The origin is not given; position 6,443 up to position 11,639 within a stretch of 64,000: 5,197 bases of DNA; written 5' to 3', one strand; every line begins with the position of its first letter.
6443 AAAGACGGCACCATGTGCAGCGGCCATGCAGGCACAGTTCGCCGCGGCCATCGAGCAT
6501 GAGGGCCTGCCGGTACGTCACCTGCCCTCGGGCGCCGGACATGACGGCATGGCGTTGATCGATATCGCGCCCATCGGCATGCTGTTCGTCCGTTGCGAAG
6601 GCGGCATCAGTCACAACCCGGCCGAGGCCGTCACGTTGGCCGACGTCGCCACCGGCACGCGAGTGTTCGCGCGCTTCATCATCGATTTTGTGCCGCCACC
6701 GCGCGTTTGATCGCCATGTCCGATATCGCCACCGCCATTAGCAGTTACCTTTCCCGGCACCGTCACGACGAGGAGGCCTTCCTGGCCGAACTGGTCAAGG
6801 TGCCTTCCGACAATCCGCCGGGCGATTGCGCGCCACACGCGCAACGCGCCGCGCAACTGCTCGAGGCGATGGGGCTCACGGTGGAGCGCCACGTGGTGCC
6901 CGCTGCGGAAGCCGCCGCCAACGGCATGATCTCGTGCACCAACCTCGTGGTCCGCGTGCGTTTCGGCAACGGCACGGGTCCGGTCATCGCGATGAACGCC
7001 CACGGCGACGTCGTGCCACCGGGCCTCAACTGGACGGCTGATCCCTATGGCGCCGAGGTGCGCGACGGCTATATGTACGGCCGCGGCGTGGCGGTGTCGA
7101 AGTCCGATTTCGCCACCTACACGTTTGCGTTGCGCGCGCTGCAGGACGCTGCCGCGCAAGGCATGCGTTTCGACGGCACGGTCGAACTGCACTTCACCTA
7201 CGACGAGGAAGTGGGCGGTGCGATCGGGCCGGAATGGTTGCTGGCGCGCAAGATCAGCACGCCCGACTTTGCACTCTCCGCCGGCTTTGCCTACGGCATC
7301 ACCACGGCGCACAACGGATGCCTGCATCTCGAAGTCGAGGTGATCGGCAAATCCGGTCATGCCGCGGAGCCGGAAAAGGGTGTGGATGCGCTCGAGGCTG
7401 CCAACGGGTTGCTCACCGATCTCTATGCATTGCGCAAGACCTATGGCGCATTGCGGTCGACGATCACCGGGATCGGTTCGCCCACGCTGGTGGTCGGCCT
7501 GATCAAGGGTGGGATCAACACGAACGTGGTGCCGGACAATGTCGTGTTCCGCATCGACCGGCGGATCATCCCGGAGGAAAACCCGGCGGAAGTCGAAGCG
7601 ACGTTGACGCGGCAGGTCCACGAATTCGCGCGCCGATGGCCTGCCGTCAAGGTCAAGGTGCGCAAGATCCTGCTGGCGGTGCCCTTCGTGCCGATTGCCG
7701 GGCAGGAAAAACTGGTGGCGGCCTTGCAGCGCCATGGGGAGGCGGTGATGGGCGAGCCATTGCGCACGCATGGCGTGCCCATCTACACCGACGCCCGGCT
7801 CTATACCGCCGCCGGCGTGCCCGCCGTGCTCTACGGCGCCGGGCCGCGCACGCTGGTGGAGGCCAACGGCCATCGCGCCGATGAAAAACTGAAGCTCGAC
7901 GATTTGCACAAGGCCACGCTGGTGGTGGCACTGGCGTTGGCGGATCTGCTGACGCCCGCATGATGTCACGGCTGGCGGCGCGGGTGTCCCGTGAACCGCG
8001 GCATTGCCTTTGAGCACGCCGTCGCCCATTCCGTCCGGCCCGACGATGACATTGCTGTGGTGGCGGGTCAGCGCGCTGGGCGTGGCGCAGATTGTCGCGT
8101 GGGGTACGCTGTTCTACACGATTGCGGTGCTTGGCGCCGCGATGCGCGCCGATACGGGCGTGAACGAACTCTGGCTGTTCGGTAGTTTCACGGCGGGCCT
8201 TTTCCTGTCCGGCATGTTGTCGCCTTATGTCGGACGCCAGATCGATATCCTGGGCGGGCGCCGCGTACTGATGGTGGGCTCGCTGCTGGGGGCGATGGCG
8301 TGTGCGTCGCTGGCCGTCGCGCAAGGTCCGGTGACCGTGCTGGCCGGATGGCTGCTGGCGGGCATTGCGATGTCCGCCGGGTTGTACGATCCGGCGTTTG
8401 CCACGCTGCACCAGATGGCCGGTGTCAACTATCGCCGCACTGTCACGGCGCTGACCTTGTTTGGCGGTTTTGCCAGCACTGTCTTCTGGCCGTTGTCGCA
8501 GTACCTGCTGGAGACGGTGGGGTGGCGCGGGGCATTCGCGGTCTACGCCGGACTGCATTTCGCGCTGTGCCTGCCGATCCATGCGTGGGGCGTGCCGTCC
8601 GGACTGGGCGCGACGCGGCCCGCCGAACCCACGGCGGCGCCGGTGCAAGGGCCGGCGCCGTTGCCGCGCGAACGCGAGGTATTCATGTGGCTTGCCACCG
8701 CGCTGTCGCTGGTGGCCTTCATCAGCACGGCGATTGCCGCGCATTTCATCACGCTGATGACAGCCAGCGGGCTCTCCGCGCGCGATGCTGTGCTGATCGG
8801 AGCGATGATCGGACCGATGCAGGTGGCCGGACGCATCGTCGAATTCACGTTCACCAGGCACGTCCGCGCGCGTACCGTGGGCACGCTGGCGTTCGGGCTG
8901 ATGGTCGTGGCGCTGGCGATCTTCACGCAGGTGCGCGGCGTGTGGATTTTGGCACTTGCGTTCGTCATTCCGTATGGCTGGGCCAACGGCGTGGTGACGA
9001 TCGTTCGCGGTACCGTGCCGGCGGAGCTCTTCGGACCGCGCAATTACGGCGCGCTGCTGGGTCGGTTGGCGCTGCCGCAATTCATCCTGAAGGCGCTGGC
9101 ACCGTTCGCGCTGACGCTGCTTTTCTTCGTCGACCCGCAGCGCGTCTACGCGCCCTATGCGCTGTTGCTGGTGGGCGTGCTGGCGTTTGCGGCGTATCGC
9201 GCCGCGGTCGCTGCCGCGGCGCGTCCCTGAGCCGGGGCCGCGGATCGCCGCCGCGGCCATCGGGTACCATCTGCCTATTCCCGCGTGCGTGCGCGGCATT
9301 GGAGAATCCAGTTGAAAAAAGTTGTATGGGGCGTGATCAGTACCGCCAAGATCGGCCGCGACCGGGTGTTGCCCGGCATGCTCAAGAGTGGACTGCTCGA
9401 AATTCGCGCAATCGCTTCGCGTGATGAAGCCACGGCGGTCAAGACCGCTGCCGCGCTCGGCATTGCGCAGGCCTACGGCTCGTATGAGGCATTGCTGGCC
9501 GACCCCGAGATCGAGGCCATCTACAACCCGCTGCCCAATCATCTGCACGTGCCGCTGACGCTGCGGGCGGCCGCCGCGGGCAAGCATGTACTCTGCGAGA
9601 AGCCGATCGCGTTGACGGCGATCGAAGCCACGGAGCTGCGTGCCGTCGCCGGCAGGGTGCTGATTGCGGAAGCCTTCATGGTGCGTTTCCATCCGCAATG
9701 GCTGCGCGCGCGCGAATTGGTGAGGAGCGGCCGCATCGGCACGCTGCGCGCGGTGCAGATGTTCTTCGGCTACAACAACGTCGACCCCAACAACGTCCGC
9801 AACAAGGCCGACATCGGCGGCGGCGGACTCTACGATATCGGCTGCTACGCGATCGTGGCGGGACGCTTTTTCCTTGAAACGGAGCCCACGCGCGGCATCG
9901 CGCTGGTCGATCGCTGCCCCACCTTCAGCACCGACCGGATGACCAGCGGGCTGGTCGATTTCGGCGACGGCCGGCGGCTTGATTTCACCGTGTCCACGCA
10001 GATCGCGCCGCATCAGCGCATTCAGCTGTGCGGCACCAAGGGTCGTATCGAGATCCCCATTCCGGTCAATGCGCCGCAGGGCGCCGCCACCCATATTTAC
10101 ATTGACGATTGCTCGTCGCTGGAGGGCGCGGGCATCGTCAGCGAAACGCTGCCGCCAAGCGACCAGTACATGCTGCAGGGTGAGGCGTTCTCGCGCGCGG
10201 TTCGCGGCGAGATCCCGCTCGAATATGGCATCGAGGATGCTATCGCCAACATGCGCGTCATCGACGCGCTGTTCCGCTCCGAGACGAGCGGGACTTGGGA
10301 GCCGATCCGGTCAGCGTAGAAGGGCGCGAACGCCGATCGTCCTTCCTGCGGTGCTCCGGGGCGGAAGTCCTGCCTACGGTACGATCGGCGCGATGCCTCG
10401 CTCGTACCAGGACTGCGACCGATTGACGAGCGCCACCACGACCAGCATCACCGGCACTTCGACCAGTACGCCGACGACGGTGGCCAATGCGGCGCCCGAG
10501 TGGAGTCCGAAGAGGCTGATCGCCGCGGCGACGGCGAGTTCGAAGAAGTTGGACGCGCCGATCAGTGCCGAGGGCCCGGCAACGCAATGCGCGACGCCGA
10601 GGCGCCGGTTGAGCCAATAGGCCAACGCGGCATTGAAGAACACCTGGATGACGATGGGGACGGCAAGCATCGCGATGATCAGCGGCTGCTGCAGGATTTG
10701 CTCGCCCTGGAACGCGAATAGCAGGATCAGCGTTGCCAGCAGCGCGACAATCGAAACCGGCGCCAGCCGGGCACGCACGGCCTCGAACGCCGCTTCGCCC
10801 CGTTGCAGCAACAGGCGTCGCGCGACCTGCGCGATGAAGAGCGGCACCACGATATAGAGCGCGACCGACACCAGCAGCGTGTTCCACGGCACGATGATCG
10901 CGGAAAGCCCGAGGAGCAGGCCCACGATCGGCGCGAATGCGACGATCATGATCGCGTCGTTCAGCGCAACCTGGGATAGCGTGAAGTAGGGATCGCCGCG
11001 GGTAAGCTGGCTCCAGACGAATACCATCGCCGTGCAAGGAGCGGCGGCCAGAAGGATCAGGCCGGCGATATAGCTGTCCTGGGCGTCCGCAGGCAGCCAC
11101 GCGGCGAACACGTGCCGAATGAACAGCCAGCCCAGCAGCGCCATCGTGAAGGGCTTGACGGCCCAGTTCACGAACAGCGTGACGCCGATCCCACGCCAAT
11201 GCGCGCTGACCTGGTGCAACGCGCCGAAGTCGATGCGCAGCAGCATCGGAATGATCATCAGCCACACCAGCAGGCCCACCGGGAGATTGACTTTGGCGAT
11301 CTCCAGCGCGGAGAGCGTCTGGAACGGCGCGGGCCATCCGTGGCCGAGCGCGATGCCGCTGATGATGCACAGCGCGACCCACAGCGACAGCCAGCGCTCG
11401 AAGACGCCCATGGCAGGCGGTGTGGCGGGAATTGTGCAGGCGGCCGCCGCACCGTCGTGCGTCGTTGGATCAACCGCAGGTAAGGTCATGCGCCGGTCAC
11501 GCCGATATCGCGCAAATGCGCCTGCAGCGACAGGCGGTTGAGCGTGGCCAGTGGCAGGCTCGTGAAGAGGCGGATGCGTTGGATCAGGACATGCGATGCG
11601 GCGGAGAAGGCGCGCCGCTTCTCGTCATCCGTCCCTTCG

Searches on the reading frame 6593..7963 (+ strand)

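Call 71: search_protein_families(library=pfam, proteins=[window:6593-7963:+], max_evalue=0.00001)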
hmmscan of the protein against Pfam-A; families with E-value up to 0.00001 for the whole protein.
window:6593-7963:+ (456 aa): 2 families
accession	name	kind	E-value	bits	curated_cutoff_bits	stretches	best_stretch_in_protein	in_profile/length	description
PF01546.33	Peptidase_M20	-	9.9e-26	91.4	24.6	1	134-449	2-204/206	Peptidase family M20/M25/M40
PF07687.19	M20_dimer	-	2.6e-18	66.4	21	1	238-347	1-104/107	Peptidase dimerisation domain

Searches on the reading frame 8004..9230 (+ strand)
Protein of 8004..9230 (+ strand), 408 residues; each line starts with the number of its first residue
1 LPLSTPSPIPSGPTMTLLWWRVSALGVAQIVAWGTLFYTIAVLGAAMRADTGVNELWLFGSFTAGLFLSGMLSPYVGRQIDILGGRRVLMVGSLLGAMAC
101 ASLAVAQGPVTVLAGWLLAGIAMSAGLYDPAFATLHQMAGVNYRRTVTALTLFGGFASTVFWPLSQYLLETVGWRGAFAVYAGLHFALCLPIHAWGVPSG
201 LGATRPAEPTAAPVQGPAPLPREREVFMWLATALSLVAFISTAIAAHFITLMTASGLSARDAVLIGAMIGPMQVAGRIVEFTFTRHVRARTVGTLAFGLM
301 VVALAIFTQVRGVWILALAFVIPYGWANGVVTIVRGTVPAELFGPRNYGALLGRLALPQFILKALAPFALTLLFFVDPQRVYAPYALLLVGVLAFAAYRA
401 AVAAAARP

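Call 71: search_protein_families(library=pfam, proteins=[window:8004-9230:+], max_evalue=0.00001)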
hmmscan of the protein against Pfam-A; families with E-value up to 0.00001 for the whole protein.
window:8004-9230:+ (408 aa): 1 family
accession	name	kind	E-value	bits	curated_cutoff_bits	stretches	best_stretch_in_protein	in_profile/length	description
PF07690.21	MFS_1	-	1.2e-15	57.8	33.4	1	27-356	3-336/347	Major Facilitator Superfamily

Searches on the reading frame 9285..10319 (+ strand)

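Call 71: search_protein_families(library=pfam, proteins=[window:9285-10319:+], max_evalue=0.00001)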
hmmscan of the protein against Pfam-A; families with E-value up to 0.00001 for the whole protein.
window:9285-10319:+ (344 aa): 3 families
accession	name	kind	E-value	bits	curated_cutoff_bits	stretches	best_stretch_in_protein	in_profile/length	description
PF22725.1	GFO_IDH_MocA_C3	-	2e-21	76.7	27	1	139-256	1-124/124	GFO/IDH/MocA C-terminal domain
PF01408.29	GFO_IDH_MocA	-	6.3e-19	69.3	24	1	15-122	3-109/120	Oxidoreductase family, NAD-binding Rossmann fold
PF02894.22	GFO_IDH_MocA_C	-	4.6e-12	46.6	22.9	1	143-338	1-215/218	Oxidoreductase family, C-terminal alpha/beta domain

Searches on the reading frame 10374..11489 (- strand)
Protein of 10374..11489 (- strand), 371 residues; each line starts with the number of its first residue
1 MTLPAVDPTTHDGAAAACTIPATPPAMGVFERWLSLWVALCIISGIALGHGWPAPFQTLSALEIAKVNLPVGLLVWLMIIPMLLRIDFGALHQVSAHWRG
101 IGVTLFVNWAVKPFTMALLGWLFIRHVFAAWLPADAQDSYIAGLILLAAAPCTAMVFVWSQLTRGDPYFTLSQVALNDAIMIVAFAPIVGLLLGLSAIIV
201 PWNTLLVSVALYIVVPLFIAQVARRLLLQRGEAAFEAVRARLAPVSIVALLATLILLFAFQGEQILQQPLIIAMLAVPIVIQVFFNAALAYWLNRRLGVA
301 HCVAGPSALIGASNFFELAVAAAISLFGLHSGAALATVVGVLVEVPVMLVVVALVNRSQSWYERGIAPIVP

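Call 71: search_protein_families(library=pfam, proteins=[window:10374-11489:-], max_evalue=0.00001)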
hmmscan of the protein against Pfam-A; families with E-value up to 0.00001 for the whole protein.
window:10374-11489:- (371 aa): 1 family
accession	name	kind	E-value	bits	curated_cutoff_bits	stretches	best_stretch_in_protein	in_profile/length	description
PF01758.21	SBF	-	1.7e-29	103.3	24.3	1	73-267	2-190/191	Sodium Bile acid symporter family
